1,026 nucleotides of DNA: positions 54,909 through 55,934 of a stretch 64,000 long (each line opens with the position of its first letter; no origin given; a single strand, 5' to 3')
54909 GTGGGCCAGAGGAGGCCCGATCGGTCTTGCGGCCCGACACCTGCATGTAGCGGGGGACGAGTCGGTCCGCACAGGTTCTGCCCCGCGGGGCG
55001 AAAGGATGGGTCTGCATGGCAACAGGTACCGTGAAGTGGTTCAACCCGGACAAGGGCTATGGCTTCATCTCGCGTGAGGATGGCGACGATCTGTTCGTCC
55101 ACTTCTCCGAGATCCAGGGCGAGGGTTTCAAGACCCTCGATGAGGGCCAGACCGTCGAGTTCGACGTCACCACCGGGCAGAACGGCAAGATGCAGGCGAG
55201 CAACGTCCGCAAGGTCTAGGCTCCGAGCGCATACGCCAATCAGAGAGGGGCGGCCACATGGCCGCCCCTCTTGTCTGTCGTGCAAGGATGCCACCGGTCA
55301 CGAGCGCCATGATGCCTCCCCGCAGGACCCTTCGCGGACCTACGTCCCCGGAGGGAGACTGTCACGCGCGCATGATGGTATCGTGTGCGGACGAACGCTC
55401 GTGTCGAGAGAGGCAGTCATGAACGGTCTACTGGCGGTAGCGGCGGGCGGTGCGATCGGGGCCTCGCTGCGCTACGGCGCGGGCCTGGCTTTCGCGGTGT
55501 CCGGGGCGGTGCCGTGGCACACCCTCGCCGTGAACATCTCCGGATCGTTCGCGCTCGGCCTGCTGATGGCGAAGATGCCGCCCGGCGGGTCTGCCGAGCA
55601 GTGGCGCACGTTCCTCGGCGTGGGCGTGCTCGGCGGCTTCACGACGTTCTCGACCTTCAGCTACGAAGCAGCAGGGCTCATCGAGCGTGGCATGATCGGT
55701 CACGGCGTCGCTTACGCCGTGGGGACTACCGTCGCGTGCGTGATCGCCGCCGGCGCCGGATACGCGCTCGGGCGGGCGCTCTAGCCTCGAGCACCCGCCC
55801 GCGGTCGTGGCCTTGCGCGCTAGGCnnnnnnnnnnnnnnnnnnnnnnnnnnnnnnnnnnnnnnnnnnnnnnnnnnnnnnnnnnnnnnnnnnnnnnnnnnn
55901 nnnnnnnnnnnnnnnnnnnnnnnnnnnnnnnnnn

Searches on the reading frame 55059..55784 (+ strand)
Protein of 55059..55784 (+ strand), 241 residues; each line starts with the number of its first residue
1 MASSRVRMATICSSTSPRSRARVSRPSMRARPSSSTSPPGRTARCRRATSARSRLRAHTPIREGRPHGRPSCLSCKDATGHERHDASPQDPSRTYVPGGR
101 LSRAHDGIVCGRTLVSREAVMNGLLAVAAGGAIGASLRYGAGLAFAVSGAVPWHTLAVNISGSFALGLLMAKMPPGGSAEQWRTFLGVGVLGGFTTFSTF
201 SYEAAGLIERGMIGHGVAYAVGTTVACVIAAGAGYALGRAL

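Call 21: search_protein_families(library=pfam, proteins=[window:55059-55784:+], max_evalue=0.001)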
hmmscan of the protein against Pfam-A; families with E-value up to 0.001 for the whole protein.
window:55059-55784:+ (241 aa): 1 family
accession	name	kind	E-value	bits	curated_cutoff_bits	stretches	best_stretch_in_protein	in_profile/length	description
PF02537.21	CRCB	-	1.4e-25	90.1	32.9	1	125-235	1-103/103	CrcB-like protein, Camphor Resistance (CrcB)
